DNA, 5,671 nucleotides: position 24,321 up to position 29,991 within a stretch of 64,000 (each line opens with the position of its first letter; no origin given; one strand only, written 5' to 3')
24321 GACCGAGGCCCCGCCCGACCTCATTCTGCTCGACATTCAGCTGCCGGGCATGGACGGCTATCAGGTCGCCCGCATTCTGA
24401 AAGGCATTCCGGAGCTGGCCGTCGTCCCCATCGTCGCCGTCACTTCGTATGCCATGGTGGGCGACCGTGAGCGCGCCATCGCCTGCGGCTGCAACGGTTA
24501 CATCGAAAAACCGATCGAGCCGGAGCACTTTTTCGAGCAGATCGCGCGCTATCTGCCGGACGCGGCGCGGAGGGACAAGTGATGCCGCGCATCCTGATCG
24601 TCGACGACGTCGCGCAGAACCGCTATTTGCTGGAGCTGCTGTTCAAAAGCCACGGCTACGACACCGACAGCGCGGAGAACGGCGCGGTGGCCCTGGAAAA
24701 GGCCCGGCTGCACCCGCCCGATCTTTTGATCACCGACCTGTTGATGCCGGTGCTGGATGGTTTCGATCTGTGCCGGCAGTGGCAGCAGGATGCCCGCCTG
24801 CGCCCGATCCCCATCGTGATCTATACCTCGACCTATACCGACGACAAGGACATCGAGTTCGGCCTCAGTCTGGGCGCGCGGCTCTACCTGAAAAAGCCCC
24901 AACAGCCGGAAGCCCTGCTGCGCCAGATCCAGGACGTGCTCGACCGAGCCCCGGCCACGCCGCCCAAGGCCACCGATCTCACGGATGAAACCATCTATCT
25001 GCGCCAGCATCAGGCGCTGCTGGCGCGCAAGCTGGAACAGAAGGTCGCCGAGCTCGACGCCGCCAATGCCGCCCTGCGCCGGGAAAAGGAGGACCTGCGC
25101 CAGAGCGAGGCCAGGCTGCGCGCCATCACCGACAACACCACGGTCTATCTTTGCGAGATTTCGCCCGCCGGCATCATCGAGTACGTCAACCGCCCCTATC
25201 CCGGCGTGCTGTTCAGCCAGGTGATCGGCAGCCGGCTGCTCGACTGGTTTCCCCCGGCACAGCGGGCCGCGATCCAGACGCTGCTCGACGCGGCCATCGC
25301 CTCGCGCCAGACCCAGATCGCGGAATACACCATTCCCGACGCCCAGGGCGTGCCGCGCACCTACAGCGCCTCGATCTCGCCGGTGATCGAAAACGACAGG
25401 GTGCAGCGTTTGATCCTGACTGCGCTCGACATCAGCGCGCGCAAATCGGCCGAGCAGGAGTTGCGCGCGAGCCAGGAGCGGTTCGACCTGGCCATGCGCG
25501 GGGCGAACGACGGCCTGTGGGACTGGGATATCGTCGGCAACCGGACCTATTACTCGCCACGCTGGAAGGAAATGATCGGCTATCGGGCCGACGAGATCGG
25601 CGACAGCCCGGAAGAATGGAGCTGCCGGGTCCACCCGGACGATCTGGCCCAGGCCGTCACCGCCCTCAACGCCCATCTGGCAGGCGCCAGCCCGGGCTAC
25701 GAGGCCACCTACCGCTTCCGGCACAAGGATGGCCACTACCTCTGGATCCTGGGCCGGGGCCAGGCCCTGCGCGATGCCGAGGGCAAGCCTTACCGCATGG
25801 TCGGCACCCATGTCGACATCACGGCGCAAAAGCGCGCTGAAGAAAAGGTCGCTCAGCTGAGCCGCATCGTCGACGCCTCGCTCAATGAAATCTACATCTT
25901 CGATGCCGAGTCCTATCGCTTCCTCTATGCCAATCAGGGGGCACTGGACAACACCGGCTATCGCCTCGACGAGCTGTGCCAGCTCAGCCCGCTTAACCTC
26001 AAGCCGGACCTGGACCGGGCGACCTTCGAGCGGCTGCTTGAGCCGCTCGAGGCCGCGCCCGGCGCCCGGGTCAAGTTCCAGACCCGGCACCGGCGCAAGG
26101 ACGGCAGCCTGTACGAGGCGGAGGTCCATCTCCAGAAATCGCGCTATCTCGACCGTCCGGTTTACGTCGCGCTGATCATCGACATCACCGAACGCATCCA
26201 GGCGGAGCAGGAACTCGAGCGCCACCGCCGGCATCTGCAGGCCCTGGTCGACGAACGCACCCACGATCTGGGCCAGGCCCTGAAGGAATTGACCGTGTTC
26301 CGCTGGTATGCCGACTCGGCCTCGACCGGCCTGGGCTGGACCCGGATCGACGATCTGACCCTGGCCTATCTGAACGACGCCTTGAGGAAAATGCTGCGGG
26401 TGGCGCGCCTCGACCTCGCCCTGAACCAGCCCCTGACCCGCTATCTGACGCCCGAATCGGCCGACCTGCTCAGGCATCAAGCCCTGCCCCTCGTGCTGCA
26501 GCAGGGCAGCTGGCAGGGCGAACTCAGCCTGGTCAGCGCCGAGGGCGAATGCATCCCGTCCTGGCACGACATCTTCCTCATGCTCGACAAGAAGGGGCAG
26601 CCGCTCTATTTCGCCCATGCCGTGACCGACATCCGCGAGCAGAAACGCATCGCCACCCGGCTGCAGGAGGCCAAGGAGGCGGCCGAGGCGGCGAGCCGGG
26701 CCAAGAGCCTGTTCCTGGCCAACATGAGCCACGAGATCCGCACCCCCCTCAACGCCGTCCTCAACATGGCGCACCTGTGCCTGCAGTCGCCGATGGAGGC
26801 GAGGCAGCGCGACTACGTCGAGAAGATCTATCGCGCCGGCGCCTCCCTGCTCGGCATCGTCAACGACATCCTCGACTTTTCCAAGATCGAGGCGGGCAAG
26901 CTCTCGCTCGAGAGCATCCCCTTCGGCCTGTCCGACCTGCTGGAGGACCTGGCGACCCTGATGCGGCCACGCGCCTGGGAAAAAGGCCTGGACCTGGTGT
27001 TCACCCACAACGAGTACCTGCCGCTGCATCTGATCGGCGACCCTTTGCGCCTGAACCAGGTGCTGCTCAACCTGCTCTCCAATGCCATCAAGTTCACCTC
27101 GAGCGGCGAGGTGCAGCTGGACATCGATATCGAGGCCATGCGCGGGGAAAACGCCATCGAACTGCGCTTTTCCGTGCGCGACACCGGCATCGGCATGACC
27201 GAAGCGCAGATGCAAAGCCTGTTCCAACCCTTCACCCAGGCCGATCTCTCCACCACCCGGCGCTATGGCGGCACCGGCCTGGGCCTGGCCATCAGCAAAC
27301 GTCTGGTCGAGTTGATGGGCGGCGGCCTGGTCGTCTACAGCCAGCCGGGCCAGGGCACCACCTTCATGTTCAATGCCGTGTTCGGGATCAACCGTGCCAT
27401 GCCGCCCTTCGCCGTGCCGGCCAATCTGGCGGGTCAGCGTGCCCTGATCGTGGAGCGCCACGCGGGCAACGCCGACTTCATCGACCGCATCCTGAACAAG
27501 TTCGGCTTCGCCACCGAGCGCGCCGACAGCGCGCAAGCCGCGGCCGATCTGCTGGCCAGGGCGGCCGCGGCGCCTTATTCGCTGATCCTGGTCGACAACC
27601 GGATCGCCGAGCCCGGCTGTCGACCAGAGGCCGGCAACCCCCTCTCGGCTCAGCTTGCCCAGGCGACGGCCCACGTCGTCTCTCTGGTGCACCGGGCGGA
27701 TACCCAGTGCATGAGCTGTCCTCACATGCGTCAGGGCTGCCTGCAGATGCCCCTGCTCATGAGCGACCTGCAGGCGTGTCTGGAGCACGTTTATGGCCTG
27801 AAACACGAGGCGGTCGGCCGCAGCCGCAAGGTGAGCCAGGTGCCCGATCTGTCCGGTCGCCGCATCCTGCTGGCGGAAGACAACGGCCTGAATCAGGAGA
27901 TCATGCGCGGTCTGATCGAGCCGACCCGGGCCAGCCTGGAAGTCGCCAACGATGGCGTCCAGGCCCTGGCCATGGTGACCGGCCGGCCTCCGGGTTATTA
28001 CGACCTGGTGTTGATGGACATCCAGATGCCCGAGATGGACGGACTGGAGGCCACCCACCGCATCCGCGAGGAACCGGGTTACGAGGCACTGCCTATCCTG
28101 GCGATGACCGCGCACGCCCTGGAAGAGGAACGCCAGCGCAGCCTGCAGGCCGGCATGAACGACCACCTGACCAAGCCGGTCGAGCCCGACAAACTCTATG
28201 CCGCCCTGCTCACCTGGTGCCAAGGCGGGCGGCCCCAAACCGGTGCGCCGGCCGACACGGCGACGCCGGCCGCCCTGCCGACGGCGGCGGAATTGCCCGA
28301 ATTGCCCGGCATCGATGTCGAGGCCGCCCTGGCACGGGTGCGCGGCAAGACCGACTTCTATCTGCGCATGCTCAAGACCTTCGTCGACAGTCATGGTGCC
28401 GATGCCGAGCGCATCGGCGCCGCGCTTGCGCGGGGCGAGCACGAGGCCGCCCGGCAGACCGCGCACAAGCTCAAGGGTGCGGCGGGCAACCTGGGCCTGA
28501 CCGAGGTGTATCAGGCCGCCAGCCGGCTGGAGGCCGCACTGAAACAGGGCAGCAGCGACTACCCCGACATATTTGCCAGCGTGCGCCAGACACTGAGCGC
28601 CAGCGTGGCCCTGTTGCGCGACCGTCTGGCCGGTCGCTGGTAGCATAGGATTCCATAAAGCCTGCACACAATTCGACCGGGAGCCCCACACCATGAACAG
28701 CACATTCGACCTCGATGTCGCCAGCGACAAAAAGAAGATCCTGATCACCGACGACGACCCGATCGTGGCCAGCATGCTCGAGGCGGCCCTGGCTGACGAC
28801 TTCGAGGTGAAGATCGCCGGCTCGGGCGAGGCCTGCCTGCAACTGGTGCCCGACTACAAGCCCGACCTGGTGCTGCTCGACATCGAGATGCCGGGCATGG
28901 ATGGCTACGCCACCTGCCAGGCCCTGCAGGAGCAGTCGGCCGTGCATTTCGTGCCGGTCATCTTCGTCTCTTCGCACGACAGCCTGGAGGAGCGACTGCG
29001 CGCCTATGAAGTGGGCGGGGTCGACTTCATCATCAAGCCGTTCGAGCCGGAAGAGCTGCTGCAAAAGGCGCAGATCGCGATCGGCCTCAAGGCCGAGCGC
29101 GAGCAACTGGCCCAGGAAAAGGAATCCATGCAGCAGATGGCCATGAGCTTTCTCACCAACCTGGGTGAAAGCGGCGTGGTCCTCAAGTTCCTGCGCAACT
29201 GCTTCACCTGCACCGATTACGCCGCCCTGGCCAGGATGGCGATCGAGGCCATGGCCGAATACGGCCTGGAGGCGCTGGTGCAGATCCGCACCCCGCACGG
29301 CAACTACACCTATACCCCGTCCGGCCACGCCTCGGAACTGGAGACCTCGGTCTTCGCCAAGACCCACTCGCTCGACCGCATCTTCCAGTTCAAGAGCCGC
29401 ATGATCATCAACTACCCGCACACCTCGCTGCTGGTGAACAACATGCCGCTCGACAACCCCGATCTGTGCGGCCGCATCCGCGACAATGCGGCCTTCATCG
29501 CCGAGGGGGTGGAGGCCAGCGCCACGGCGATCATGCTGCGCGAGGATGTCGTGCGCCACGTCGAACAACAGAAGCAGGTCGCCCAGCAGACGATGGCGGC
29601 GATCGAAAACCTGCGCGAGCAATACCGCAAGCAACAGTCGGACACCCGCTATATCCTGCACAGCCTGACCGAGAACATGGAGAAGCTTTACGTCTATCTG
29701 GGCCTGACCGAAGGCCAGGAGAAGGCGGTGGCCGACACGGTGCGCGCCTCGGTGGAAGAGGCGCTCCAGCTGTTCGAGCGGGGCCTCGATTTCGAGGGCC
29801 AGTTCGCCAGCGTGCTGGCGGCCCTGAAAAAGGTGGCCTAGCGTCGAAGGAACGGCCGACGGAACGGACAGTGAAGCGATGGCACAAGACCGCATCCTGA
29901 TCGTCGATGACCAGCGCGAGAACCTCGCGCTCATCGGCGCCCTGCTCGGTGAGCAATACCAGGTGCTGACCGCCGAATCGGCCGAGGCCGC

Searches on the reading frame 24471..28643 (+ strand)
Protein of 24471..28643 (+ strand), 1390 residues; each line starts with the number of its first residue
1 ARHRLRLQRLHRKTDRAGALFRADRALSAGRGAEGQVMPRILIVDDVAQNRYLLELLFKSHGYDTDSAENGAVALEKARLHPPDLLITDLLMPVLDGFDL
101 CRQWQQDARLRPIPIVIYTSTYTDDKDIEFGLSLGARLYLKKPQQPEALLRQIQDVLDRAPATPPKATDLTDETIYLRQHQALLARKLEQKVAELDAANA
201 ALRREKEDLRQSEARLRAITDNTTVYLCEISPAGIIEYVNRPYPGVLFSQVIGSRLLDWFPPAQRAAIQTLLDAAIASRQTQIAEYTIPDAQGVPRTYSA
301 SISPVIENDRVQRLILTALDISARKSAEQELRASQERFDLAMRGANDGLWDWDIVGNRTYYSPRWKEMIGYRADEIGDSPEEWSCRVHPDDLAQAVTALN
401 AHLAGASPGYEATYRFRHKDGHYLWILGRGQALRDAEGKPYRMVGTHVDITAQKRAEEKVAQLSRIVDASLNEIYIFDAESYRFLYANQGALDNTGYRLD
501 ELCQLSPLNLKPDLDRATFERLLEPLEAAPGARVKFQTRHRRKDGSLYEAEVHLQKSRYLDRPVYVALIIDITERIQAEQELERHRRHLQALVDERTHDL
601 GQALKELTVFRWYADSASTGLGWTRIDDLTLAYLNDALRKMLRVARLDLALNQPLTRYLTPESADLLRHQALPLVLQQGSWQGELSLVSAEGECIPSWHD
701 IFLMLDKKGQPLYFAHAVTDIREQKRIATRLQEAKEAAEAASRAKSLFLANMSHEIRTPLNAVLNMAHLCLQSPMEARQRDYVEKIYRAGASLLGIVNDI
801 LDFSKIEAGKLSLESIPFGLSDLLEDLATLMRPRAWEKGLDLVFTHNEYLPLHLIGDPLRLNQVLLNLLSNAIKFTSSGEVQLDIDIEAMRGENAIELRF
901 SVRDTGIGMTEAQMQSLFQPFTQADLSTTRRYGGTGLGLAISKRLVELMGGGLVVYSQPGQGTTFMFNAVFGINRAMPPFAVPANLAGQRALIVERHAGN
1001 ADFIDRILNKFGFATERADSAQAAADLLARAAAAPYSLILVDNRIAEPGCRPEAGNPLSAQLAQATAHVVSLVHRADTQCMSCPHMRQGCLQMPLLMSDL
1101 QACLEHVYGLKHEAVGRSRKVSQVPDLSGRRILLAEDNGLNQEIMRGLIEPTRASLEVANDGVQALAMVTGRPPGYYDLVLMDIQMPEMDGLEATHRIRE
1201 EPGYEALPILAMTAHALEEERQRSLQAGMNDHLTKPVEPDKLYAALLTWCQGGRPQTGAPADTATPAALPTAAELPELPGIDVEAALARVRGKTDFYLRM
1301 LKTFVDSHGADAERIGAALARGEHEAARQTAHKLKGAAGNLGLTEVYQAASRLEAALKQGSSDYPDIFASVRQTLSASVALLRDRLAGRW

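Call 95: search_protein_families(library=pfam, proteins=[window:24471-28643:+], max_evalue=0.00001)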
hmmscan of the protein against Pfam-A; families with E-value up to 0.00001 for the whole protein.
window:24471-28643:+ (1390 aa): 8 families
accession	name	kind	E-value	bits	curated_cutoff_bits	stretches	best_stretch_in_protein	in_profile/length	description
PF00072.30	Response_reg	-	4.9e-54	181.7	30.2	2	1132-1246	1-110/111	Response regulator receiver domain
PF08447.18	PAS_3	-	1.6e-32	112.1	25.6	1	359-447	2-89/89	PAS fold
PF02518.31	HATPase_c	-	4e-29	101.7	26.4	1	856-967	1-105/111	Histidine kinase-, DNA gyrase B-, and HSP90-like ATPase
PF13426.13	PAS_9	-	4.2e-24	85.2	27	1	473-574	2-103/103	PAS domain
PF08448.16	PAS_4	-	5.2e-22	78.6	23.1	1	221-325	2-109/110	PAS fold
PF00512.31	HisKA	-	3e-20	72.5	26.9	1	744-809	1-66/66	His Kinase A (phospho-acceptor) domain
PF00989.32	PAS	-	7.2e-15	55.4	22.6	0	462-569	2-110/113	PAS fold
PF01627.28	Hpt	-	1e-13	51.7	24.6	1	1299-1377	1-80/84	Hpt domain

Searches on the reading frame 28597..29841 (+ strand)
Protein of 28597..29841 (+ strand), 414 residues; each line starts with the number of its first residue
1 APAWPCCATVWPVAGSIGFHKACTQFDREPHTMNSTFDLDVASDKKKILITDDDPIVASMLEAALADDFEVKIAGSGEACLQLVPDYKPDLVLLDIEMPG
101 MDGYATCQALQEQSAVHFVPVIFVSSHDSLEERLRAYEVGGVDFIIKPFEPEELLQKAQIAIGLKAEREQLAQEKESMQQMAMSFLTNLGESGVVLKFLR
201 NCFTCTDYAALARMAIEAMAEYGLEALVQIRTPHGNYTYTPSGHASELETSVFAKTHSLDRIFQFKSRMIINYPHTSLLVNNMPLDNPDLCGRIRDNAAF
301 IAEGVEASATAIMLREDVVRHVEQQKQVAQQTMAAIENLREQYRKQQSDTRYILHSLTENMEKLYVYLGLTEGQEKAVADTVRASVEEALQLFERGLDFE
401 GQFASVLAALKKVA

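Call 95: search_protein_families(library=pfam, proteins=[window:28597-29841:+], max_evalue=0.00001)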
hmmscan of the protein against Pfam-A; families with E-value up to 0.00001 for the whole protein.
window:28597-29841:+ (414 aa): 1 family
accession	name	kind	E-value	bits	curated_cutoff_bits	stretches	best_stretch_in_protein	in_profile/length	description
PF00072.30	Response_reg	-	8.2e-28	97.2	30.2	1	48-158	1-110/111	Response regulator receiver domain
